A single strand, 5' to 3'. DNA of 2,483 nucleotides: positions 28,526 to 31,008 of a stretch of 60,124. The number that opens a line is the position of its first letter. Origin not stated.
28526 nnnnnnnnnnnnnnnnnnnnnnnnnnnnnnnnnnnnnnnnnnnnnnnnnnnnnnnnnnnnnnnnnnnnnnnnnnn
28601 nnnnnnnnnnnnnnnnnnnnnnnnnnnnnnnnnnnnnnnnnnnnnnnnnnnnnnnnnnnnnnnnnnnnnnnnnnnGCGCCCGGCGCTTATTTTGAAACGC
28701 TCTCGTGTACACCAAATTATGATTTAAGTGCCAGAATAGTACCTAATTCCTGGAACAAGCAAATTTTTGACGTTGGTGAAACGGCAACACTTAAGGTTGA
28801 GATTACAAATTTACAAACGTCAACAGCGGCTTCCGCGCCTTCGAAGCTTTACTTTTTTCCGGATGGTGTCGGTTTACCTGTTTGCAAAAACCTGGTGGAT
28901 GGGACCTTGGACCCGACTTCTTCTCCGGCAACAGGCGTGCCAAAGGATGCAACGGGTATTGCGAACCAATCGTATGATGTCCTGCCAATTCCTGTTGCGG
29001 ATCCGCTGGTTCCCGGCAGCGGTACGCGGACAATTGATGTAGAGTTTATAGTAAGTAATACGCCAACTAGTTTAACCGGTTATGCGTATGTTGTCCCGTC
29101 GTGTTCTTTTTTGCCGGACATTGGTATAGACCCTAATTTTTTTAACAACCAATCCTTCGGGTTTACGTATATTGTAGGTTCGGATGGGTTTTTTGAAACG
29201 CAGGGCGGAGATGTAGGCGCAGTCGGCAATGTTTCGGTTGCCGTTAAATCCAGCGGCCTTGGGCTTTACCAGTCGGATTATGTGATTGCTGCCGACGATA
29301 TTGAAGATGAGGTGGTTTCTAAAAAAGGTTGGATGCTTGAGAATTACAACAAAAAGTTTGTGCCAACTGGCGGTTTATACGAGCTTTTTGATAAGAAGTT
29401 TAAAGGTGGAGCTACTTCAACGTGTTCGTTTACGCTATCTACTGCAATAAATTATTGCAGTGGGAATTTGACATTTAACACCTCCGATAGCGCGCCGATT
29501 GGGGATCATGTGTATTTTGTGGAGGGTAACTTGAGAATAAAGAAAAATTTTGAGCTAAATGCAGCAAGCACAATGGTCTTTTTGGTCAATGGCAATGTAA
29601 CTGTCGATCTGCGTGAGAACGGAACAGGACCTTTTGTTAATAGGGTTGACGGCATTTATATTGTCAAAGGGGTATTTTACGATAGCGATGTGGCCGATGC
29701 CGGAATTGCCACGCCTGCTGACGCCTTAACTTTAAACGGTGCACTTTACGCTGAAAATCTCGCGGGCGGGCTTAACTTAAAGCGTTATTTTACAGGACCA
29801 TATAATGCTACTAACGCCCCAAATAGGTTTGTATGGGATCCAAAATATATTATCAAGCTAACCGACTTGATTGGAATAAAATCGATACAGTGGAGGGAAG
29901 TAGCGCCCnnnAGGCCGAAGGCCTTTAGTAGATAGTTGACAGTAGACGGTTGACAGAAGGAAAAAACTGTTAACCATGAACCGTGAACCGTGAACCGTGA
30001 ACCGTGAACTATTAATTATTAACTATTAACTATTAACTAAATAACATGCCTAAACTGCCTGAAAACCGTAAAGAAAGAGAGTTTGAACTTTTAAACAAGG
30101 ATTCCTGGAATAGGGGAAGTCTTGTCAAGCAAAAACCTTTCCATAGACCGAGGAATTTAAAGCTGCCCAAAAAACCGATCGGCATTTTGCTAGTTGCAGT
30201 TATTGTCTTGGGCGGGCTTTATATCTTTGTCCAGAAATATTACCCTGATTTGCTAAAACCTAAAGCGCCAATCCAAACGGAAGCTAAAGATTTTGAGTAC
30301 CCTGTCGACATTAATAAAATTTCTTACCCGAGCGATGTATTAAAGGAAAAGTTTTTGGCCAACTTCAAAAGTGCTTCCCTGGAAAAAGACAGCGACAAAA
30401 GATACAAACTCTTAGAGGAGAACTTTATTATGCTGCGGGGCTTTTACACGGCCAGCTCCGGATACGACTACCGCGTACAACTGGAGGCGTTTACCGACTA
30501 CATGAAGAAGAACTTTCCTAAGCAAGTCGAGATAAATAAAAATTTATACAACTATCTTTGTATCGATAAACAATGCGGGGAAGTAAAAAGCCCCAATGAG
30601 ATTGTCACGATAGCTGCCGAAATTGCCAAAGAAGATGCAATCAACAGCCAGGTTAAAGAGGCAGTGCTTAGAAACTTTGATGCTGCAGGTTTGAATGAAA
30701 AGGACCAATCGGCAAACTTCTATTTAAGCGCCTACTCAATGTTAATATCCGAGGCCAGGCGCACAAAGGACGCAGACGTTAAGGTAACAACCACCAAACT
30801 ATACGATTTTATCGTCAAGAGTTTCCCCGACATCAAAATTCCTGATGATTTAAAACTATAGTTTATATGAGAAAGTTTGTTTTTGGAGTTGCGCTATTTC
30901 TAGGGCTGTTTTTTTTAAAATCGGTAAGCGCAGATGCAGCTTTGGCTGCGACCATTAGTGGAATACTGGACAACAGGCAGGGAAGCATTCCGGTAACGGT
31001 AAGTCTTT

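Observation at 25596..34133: Tandemly duplicated two-gene cassette: a membrane-anchored helical protein coupled to a secreted giant of about 1100 aa that I cannot assign to a family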

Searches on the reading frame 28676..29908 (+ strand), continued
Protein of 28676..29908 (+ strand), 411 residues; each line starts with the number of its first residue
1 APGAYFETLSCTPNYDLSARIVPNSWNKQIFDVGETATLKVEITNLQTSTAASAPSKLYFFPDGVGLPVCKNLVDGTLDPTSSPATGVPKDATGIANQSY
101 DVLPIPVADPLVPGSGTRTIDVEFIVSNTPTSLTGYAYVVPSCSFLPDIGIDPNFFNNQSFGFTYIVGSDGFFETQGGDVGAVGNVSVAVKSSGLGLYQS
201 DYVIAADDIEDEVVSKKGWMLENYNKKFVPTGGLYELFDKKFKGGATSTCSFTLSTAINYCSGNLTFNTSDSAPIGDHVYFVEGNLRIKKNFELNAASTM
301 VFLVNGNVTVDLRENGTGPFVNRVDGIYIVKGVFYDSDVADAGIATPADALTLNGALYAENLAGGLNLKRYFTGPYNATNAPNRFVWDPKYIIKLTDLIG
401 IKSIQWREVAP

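Call 80: list_cluster_members(proteins=[P0033, P0046, P0068, P0115, P0131, P0145, P0164, P0173, P0174, P0169])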
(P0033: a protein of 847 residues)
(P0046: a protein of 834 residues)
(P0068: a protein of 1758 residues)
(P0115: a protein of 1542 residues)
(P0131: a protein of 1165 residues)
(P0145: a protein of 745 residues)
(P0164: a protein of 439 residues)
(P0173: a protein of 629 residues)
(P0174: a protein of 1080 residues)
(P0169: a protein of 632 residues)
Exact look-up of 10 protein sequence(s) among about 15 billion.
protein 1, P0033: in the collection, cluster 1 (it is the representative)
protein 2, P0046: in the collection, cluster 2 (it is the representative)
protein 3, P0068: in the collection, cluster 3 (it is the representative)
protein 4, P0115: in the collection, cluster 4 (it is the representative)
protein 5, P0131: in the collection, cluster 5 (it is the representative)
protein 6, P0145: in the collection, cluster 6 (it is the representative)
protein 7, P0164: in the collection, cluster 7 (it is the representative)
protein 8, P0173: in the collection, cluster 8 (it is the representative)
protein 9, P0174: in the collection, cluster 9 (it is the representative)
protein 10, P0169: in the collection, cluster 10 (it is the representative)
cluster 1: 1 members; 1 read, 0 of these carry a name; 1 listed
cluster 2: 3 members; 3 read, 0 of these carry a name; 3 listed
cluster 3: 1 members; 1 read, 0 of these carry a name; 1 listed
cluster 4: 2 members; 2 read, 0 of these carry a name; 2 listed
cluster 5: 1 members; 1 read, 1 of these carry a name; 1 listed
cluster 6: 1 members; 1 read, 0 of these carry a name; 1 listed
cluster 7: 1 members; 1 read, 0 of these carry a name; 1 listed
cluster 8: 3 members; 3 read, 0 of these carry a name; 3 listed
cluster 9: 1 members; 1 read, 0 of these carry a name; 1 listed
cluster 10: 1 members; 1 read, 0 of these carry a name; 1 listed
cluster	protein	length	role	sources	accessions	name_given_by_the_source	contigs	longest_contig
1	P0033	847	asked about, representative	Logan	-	-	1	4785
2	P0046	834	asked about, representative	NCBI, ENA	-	-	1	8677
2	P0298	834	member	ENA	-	-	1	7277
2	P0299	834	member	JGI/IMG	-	-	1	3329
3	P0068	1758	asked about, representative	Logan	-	-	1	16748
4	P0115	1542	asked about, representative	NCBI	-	-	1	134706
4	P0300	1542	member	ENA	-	-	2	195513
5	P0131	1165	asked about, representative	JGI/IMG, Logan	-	hypothetical protein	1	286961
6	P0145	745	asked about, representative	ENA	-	-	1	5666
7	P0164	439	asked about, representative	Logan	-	-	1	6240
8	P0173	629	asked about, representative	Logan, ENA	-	-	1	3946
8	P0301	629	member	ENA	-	-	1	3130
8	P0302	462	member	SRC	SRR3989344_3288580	-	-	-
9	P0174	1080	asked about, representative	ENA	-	-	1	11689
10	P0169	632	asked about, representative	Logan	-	-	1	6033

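Call 83: find_encoding_contigs(protein=P0131, flank=6000, max_places=1)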
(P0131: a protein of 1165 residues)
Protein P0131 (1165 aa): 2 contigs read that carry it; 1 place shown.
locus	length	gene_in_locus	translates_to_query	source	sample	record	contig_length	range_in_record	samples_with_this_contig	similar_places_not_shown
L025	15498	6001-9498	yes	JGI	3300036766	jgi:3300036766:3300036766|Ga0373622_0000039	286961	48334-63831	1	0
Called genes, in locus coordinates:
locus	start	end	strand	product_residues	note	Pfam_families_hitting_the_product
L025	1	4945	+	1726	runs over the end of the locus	-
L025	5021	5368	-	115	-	PF05635:23S_rRNA_IVP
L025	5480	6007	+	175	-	-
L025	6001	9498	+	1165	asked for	PF00404:Dockerin_1 (weak)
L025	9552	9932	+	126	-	PF05635:23S_rRNA_IVP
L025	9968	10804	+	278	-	-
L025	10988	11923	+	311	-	PF00022:Actin (faint), PF06723:MreB_Mbl, PF00012:HSP70 (weak), PF14450:FtsA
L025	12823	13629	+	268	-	PF03808:Glyco_tran_WecG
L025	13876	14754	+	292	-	PF16285:DUF4931_N (faint), PF16268:DUF4921 (faint), PF01087:GalP_UDP_transf, PF02744:GalP_UDP_tr_C (faint)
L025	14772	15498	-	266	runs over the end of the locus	PF08282:Hydrolase_3, PF03332:PMM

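Call 84: find_encoding_contigs(protein=P0115, flank=6000, max_places=1)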
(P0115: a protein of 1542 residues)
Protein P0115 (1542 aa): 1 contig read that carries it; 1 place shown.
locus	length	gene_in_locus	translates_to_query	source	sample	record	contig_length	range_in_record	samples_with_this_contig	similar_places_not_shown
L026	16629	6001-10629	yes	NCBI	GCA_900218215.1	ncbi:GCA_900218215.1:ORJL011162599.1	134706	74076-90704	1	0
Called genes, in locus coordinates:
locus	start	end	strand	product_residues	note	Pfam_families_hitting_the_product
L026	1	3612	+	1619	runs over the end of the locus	-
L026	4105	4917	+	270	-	PF00188:CAP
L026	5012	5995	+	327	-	-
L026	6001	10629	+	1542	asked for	-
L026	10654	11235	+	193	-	-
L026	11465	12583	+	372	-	PF00022:Actin (faint), PF06723:MreB_Mbl, PF00012:HSP70 (weak), PF11104:PilM_2 (faint), PF14450:FtsA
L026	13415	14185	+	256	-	PF03808:Glyco_tran_WecG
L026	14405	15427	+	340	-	PF01087:GalP_UDP_transf (faint), PF16268:DUF4921 (faint)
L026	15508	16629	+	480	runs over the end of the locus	PF02878:PGM_PMM_I, PF02879:PGM_PMM_II, PF02880:PGM_PMM_III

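Call 85: find_encoding_contigs(protein=P0173, flank=6000, max_places=1)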
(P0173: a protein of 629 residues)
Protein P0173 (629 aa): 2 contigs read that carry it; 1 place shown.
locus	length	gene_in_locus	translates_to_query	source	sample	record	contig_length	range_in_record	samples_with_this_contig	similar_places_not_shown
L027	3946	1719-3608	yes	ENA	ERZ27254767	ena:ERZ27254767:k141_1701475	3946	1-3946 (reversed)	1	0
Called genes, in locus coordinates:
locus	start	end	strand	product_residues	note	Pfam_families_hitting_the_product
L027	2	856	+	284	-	?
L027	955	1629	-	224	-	PF01797:Y1_Tnp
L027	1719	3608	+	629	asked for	-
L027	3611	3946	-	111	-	?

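Call 86: find_encoding_contigs(protein=P0164, flank=6000, max_places=1)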
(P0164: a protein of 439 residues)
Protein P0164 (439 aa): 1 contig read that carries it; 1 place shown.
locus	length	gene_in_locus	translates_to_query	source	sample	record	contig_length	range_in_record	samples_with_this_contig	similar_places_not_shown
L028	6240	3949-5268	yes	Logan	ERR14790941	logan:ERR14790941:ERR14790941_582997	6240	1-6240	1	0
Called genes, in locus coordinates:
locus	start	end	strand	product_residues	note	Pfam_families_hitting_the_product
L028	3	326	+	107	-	?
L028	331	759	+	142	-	PF07963:N_methyl (weak), PF08334:T2SSG (weak)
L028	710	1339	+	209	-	-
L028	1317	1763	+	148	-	-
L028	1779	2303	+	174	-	PF07963:N_methyl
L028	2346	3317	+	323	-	PF14341:PilX_N (weak)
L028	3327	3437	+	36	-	-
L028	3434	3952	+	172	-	-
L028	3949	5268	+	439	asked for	-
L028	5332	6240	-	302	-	?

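Call 90: search_protein_families(library=pfam, proteins=[L026:5012-5992:+, L026:10654-11232:+, L025:5480-6004:+, L028:3434-3949:+, L028:2346-3314:+, L026:3654-4019:+], max_evalue=0.05)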
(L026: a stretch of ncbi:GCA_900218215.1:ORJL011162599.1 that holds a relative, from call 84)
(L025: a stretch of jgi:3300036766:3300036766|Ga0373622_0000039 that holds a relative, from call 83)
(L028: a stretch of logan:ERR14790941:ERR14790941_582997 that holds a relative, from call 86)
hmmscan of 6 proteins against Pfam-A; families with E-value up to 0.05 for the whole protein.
L026:5012-5992:+ (327 aa): 3 families
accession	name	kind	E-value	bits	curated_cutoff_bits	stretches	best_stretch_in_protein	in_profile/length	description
PF13624.11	SurA_N_3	-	7e-05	23.1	27.2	1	33-122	14-116/162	SurA-like N-terminal domain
PF00639.27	Rotamase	-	0.0039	18.6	21.7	1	187-276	11-87/97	PPIC-type PPIASE domain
PF00657.28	Lipase_GDSL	-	0.029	15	23.6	1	107-215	72-173/208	GDSL-like Lipase/Acylhydrolase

L026:10654-11232:+ (193 aa): 1 family
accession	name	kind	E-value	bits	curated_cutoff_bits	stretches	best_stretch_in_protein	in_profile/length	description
PF14610.12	Psg1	-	0.015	15.6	30.1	1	6-71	116-182/186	Ykl077w/Psg1 (Pma1 Stabilization in Golgi)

L025:5480-6004:+ (175 aa): 0 families

L028:3434-3949:+ (172 aa): 0 families

L028:2346-3314:+ (323 aa): 1 family
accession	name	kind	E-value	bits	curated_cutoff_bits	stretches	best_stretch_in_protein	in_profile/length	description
PF14341.11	PilX_N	-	8.7e-06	26.1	25.5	1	17-67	1-51/51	PilX N-terminal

L026:3654-4019:+ (122 aa): 1 family
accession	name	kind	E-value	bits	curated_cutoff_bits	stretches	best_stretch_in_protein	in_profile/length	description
PF05635.17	23S_rRNA_IVP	-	1.1e-28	100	33.8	1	9-115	1-106/106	23S rRNA-intervening sequence protein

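Call 94: find_related_loci(query=A2, collection=viral_contigs, flank=5000)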
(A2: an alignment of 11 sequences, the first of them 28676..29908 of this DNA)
Query A2 (411 aa) in viral_contigs; peptide patterns used: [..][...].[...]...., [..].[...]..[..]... (x = any residue, [..] = any of these).
30 stretches matched a pattern, but none encodes a relative of the query by tblastn (E <= 1e-3).

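Call 96: fold_search(model_id=the predicted structure, library=viral)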
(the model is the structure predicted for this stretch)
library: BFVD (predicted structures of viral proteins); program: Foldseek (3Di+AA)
matches with E <= 10: 927; with E <= 0.001: 1
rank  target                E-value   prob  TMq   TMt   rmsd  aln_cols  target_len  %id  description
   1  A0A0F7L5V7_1          4.1e-04  1.00  0.19  0.09   9.9       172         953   15  Uncharacterized protein [uncultured marine virus]
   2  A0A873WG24            1.3e-03  1.00  0.19  0.16   8.5       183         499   13  Major tail protein [Providencia phage Kokobel1]
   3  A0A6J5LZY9            2.4e-03  1.00  0.19  0.32   7.9       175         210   11  Uncharacterized protein [uncultured Caudovirales phage]
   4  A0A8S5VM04            2.8e-03  1.00  0.17  0.31   6.4       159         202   11  (no name in the UniProt tables at hand)
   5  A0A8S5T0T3            2.8e-03  0.97  0.17  0.35  11.6       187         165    8  Uncharacterized protein [Siphoviridae sp. ctKFk2]
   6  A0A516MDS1            3.3e-03  0.99  0.17  0.37   7.2       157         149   15  (no name in the UniProt tables at hand)
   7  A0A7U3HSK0            3.3e-03  0.98  0.17  0.33  13.2       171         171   12  (no name in the UniProt tables at hand)
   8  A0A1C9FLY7            4.1e-03  1.00  0.19  0.19   5.9       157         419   10  (no name in the UniProt tables at hand)
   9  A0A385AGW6            4.7e-03  0.99  0.20  0.08   8.9       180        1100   13  Tail protein [Methanobacterium virus Drs3]
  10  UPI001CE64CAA         6.8e-03  0.98  0.16  0.09   9.5       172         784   12  (no name look-up for this kind of identifier)
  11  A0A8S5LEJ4            6.8e-03  0.96  0.19  0.10   7.3       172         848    8  Uncharacterized protein [Myoviridae sp. ctBDS4]
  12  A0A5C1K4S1            7.5e-03  0.99  0.20  0.12   8.6       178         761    8  (no name in the UniProt tables at hand)
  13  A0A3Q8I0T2            8.4e-03  1.00  0.20  0.30   8.4       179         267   11  (no name in the UniProt tables at hand)
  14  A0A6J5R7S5            8.4e-03  1.00  0.20  0.13   8.0       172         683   11  Peptidase S8/S53 domain containing protein [uncultured Caudovirales phage]
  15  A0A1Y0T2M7            8.4e-03  0.90  0.18  0.09   9.0       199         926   12  Glycoside hydrolase family 5 domain-containing protein [Pseudomonas phage Skulduggery]
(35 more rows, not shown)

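Call 98: find_related_loci(query=A6, collection=metagenome_contigs, flank=5000)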
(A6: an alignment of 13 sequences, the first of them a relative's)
Query A6 (707 aa) in metagenome_contigs; peptide patterns used: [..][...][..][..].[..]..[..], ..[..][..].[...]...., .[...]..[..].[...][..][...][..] (x = any residue, [..] = any of these).
162 stretches matched a pattern; 29 encode a relative of the query (tblastn E <= 1e-3); 28 distinct loci.
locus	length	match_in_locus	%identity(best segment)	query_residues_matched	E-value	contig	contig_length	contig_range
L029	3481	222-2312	50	1-707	0e+0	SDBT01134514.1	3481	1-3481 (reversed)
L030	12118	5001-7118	50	1-707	0e+0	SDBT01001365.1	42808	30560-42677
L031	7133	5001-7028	55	45-707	0e+0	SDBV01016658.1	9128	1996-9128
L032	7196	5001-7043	48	56-707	0e+0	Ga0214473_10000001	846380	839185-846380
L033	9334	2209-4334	56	3-707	2e-173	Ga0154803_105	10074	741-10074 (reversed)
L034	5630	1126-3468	41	1-707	4e-151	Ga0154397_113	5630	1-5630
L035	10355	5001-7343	41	1-707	1e-149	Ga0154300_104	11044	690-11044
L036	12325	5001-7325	38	1-707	1e-129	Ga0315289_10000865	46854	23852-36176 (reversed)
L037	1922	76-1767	28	138-707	1e-45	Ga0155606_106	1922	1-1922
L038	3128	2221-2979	36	445-707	6e-35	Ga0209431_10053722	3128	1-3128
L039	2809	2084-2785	38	445-707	1e-34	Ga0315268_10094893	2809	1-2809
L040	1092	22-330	65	601-707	6e-36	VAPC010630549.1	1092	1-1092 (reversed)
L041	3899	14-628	37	505-707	3e-33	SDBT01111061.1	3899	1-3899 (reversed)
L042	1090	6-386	52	583-707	3e-33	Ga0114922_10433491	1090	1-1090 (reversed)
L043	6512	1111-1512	40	577-705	6e-20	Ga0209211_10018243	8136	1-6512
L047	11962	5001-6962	31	436-707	2e-15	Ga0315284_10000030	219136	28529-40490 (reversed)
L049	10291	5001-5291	40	581-688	4e-14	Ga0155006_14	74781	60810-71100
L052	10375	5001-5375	28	580-707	7e-8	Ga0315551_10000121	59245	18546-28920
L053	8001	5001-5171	40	586-641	4e-7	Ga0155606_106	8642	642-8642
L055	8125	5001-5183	40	644-705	9e-7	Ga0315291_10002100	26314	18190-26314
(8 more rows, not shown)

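Call 105: search_protein_families(library=pfam, proteins=[L049:2509-3426:+, L049:5359-6387:+, L049:6392-6982:+, L049:6987-7718:+, L047:1439-1978:+, L053:858-1391:+, L055:383-1054:+, L049:3450-5348:+, L049:227-2500:+, L052:2549-3208:+], max_evalue=0.01)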
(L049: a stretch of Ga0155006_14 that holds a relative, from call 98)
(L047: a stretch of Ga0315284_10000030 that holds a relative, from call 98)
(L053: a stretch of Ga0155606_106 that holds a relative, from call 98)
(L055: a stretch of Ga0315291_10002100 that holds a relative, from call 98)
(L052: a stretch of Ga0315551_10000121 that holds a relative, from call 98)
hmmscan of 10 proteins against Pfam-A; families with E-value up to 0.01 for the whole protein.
L049:2509-3426:+ (306 aa): 0 families

L049:5359-6387:+ (343 aa): 4 families
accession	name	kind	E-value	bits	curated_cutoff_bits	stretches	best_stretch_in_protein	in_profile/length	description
PF11104.14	PilM_2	-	5.1e-50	170.8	27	1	5-341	1-338/340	Type IV pilus assembly protein PilM;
PF14450.12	FtsA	-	1.3e-09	39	31.8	1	187-335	8-125/127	Cell division protein FtsA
PF06723.19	MreB_Mbl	-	5.7e-08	32.4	27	1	244-316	241-314/327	MreB/Mbl protein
PF25216.1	Volactin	-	5.3e-07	29.9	35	1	181-299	170-291/321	Volactin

L049:6392-6982:+ (197 aa): 1 family
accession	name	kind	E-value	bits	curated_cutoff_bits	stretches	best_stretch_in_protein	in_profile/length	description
PF05137.18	PilN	-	1.5e-06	28.6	22.8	1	102-148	2-47/78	Fimbrial assembly protein (PilN)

L049:6987-7718:+ (244 aa): 1 family
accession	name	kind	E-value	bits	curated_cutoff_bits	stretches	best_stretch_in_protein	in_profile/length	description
PF04350.18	PilO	-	1.2e-11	45.4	22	1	53-179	10-134/145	Pilus assembly protein, PilO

L047:1439-1978:+ (180 aa): 1 family
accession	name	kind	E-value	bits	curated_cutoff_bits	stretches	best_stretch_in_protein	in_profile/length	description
PF00581.25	Rhodanese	-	6.4e-11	43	22.2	1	84-172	6-101/102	Rhodanese-like domain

L053:858-1391:+ (178 aa): 1 family
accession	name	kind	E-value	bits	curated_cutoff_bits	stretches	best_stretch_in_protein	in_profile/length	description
PF00581.25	Rhodanese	-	2.3e-09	38.1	22.2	1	78-172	1-102/102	Rhodanese-like domain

L055:383-1054:+ (224 aa): 0 families

L049:3450-5348:+ (633 aa): 1 family
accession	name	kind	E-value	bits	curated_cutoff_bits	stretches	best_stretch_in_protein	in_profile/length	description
PF19077.6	Big_13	-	0.00051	20.9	27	1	260-290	72-102/102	Bacterial Ig-like domain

L049:227-2500:+ (758 aa): 2 families
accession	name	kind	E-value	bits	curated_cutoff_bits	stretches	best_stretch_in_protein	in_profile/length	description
PF00041.27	fn3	-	4.3e-06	27.3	25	1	216-285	13-81/84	Fibronectin type III domain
PF07495.19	Y_Y_Y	-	0.0047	17.2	26.6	0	139-161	25-48/65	Y_Y_Y domain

L052:2549-3208:+ (220 aa): 3 families
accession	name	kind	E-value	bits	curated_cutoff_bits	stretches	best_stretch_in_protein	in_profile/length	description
PF01079.26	Hint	-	4.5e-10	39.9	29.7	1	88-193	10-109/213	Hint module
PF14890.11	Intein_splicing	-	7.2e-06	26.3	35.8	1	112-177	11-78/155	Intein splicing domain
PF14623.11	Vint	-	0.0074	16.5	27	1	90-167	1-64/166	Hint-domain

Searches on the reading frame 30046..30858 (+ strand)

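Call 6: search_protein_families(library=pfam, proteins=[window:30046-30858:+], max_evalue=0.1)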
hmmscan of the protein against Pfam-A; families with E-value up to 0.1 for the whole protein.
window:30046-30858:+ (271 aa): 1 family
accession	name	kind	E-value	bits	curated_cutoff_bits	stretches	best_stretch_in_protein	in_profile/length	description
PF23321.1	R1_ABCA1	-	0.07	13.6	27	0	144-161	15-32/75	ABCA1-like, C-terminal R1 regulatory domain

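Call 7: search_protein_families(library=ncbifam, proteins=[window:30046-30858:+], max_evalue=0.1)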
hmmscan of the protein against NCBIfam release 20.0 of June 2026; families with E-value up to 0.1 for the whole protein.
window:30046-30858:+ (271 aa): 0 families

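Call 81: search_protein_families(library=phrogs, proteins=[window:30046-30858:+], max_evalue=0.01)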
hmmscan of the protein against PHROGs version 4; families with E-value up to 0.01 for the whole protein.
window:30046-30858:+ (271 aa): 0 families

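Call 82: search_protein_families(library=padloc, proteins=[window:30046-30858:+], max_evalue=0.01)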
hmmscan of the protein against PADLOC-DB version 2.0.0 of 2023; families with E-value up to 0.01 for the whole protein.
window:30046-30858:+ (271 aa): 0 families
